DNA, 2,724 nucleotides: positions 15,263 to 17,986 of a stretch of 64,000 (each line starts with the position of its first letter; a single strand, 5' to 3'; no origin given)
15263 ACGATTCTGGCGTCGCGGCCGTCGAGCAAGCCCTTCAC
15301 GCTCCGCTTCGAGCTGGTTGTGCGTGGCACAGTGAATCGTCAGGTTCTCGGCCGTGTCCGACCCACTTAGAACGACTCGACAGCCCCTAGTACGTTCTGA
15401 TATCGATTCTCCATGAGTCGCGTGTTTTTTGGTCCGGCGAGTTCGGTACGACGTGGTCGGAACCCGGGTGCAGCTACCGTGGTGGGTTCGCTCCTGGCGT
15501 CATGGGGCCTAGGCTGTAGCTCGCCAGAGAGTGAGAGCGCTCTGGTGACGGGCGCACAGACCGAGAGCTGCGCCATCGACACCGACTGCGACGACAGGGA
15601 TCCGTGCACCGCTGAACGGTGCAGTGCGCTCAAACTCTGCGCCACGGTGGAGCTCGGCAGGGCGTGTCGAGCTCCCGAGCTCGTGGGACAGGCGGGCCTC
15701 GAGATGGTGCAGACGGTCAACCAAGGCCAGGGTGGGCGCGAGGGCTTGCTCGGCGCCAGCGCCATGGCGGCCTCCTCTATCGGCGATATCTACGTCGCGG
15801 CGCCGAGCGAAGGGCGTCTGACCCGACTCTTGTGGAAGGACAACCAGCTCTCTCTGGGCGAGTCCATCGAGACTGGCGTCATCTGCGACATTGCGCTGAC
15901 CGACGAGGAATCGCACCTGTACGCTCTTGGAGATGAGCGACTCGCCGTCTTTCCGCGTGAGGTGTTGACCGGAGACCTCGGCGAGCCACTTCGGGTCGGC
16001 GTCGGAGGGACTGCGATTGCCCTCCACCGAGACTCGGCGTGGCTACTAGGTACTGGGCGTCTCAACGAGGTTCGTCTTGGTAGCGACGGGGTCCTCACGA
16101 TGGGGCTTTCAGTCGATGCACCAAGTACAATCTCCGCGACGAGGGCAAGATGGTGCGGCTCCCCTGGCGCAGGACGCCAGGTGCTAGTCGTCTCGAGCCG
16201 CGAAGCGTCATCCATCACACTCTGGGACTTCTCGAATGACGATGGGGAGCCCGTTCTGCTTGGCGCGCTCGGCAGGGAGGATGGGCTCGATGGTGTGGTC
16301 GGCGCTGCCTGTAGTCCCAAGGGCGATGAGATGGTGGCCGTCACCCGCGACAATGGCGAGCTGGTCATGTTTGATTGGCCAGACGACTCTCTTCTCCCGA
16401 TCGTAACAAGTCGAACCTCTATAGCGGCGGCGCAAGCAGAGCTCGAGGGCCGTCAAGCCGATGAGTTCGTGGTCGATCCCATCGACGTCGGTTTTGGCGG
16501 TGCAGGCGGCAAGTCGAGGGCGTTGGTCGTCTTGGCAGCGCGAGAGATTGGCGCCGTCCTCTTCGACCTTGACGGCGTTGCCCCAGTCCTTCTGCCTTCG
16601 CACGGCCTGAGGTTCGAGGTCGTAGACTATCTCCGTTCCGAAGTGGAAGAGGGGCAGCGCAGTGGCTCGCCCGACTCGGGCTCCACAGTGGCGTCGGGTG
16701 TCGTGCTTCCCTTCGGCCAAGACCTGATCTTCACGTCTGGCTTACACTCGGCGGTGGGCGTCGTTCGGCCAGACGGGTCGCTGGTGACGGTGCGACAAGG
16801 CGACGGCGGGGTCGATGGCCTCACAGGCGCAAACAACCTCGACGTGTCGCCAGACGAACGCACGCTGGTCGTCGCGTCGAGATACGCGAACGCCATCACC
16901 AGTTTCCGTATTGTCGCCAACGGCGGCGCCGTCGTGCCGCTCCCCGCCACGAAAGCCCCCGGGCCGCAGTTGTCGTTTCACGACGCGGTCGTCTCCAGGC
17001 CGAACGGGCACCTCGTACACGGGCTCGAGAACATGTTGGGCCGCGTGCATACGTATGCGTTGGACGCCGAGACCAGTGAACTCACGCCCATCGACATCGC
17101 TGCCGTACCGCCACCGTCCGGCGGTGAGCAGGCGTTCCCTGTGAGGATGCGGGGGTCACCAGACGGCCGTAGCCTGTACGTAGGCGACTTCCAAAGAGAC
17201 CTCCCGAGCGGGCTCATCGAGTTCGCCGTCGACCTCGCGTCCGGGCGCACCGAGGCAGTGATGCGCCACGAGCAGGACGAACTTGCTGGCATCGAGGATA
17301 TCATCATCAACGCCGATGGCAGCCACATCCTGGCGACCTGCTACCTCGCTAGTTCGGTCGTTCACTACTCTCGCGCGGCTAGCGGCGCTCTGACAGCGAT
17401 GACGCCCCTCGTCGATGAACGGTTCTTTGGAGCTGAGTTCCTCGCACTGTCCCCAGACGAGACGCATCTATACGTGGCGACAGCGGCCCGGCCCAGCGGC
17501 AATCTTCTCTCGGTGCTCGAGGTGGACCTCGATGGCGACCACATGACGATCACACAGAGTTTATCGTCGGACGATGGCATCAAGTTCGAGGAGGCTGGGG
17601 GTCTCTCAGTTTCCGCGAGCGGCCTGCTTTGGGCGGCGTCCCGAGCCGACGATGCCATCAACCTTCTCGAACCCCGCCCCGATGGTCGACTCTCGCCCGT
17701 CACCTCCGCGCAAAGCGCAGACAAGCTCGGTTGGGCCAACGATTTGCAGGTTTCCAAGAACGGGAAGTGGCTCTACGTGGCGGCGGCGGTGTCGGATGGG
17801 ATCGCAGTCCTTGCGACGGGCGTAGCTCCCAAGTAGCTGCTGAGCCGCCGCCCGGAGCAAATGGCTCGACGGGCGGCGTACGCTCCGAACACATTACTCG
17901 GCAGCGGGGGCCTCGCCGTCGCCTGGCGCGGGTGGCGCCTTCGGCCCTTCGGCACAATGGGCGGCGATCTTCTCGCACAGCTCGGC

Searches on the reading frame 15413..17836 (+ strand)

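Call 10: search_protein_families(library=pfam, proteins=[window:15413-17836:+], max_evalue=1)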
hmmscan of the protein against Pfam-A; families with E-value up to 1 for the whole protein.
window:15413-17836:+ (807 aa): 4 families
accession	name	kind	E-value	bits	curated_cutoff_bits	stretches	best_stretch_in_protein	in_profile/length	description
PF10282.15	Lactonase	-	1.6e-17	64.2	21.7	3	677-801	196-319/344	Lactonase, 7-bladed beta-propeller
PF08450.18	SGL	-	2e-05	24.7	26.3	1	605-755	64-213/246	SMP-30/Gluconolactonase/LRE-like region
PF01731.26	Arylesterase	-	0.075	13.7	21.3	0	764-799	45-80/86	Arylesterase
PF00526.23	Dicty_CTDC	-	0.38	11.1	27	1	58-73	1-16/24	Dictyostelium (slime mold) repeat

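Call 98: search_protein_families(library=ncbifam, proteins=[window:15413-17836:+], max_evalue=0.00001)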
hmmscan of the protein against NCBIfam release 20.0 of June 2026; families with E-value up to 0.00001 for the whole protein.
window:15413-17836:+ (807 aa): 1 family
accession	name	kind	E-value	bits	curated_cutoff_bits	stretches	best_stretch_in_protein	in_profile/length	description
NF008258.1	PRK11028.1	equivalog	3.9e-07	29.5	370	0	460-643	116-293/330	6-phosphogluconolactonase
